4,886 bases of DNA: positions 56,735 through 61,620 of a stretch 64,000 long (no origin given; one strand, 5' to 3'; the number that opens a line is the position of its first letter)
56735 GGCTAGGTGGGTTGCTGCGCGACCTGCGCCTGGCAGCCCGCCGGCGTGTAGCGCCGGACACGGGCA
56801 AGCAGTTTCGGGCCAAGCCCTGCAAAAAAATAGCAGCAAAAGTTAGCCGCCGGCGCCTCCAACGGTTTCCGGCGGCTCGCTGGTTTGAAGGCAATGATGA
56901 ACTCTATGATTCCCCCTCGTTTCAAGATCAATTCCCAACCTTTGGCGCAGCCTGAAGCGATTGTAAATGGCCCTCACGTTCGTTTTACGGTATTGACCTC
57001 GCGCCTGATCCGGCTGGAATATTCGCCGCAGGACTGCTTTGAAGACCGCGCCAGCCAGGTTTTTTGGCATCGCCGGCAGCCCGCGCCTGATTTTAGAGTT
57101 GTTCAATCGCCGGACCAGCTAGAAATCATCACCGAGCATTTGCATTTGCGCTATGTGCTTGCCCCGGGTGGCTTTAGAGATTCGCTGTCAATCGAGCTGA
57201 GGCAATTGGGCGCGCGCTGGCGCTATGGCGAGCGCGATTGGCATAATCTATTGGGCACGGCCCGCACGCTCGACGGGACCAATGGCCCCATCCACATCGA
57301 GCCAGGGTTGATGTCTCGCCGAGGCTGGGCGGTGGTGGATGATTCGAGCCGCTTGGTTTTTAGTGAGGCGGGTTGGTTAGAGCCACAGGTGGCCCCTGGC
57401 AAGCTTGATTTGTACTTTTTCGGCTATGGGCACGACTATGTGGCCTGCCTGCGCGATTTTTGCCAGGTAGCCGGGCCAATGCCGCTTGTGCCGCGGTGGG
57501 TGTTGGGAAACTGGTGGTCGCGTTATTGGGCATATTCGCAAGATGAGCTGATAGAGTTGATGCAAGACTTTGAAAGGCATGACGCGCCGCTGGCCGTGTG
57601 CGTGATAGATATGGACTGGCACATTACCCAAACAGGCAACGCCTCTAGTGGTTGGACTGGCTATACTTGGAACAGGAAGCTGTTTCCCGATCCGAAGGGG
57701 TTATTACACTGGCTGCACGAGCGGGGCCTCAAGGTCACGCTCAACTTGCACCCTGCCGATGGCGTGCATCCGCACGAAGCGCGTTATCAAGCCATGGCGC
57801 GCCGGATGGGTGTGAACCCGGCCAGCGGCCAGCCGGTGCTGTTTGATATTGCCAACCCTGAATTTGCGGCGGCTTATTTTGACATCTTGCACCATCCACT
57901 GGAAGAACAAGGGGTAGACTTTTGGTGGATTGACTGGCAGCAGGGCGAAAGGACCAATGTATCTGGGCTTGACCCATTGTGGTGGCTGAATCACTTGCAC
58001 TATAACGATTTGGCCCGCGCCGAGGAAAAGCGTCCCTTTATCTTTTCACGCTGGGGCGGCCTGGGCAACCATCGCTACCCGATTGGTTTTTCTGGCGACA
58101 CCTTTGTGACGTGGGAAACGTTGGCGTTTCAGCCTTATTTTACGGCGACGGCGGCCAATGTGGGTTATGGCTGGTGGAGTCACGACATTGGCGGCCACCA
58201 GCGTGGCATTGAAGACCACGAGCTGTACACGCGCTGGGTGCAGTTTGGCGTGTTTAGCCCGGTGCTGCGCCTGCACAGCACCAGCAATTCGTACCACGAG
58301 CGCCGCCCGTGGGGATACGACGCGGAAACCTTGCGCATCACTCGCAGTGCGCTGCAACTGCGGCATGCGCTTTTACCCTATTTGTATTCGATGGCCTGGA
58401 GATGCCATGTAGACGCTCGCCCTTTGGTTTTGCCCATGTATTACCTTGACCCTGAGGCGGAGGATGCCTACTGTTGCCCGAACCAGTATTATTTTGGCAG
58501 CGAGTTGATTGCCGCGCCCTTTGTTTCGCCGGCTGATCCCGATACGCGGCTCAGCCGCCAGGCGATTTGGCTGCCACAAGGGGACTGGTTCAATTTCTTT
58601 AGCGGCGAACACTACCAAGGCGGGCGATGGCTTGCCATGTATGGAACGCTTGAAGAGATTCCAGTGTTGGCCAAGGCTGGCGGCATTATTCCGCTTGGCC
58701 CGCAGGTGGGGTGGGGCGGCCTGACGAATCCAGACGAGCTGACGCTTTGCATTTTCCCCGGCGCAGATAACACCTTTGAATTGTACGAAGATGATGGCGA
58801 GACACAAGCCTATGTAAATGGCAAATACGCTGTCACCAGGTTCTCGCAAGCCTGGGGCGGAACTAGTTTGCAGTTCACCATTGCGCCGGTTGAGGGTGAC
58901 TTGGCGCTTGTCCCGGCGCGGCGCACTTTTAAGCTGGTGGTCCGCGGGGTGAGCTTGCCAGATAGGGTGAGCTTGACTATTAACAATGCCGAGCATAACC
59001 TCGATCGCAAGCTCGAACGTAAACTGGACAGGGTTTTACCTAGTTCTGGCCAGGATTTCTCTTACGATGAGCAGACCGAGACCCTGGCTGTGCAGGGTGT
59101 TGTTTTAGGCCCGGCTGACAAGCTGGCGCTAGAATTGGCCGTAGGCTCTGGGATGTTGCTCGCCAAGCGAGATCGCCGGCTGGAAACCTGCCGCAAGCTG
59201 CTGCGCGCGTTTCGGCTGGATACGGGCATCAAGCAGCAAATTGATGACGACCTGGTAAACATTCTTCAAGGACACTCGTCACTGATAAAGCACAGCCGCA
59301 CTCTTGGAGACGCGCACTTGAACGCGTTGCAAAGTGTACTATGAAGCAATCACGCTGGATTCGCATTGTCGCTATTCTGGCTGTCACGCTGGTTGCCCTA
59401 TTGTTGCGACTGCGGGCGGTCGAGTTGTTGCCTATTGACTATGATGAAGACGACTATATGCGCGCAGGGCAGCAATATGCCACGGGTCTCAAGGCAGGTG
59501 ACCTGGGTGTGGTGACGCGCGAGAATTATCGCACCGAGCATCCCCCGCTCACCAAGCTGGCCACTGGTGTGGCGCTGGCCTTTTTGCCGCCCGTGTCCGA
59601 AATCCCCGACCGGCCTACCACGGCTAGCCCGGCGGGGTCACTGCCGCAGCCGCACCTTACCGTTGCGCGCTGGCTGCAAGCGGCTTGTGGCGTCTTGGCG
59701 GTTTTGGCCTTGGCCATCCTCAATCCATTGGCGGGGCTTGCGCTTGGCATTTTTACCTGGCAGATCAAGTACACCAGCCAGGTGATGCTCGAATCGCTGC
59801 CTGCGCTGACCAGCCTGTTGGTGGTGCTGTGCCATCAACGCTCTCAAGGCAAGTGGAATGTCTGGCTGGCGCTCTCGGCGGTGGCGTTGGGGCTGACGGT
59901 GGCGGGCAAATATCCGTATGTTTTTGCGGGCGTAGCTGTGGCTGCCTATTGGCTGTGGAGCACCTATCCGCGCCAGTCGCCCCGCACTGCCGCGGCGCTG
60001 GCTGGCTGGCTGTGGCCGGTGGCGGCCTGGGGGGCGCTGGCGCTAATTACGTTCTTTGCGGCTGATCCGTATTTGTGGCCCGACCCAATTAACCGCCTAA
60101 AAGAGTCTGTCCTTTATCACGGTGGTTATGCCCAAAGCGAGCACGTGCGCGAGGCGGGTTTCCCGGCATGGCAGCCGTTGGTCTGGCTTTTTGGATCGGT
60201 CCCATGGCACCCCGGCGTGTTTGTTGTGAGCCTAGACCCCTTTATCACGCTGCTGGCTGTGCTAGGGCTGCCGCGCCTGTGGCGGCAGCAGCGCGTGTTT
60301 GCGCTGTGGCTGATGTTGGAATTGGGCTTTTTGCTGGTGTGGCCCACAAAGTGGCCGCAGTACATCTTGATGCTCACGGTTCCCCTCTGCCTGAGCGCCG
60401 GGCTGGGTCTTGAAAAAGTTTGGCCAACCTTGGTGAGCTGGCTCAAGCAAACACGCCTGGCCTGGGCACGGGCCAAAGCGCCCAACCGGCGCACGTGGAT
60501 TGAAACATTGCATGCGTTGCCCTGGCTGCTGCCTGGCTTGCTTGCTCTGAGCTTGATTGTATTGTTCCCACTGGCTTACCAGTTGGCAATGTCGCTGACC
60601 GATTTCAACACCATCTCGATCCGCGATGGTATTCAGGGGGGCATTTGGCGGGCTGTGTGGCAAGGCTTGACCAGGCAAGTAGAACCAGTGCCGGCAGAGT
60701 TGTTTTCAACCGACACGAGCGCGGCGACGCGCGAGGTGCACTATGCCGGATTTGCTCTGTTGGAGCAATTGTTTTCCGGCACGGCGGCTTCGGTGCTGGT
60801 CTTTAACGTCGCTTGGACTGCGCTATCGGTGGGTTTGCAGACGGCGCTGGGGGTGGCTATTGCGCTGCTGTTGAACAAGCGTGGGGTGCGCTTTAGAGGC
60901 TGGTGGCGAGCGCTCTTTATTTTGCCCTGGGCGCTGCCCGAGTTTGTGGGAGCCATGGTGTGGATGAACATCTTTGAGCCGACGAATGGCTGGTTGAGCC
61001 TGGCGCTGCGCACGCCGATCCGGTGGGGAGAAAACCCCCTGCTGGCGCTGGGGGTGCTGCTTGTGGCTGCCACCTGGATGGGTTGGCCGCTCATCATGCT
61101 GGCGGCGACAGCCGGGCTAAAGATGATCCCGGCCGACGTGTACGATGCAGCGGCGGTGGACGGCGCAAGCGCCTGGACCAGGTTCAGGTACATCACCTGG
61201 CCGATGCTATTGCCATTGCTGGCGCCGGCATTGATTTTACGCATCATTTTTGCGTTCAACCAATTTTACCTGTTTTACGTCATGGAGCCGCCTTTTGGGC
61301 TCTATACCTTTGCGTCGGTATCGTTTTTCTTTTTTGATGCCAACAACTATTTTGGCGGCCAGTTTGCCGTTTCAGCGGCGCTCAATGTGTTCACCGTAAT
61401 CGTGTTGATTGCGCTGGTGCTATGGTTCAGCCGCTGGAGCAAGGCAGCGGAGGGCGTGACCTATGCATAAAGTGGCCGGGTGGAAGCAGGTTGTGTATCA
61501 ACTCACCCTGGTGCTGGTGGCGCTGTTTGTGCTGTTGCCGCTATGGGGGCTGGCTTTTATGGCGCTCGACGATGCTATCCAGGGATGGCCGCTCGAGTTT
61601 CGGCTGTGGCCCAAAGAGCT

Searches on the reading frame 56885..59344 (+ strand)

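Call 48: search_protein_families(library=pfam, proteins=[window:56885-59344:+], max_evalue=0.00001)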
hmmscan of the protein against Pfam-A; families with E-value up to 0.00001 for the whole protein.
window:56885-59344:+ (819 aa): 3 families
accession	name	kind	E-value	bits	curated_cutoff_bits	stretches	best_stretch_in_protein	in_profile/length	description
PF01055.32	Glyco_hydro_31_2nd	-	1.9e-66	225.1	23.5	1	200-503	2-328/328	Glycosyl hydrolases family 31 TIM-barrel domain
PF17137.9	DUF5110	-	6.8e-19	68.1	27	1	618-688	1-70/71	Domain of unknown function (DUF5110)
PF21365.3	Glyco_hydro_31_3rd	-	2.9e-15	56.9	24.4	1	512-602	2-87/87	Glycosyl hydrolase family 31 C-terminal domain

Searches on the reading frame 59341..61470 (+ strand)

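Call 48: search_protein_families(library=pfam, proteins=[window:59341-61470:+], max_evalue=0.00001)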
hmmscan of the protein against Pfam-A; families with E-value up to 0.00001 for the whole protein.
window:59341-61470:+ (709 aa): 1 family
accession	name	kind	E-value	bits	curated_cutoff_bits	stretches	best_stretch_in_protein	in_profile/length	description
PF00528.27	BPD_transp_1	-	4.9e-16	59.4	26.4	1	503-699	4-177/184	Binding-protein-dependent transport system inner membrane component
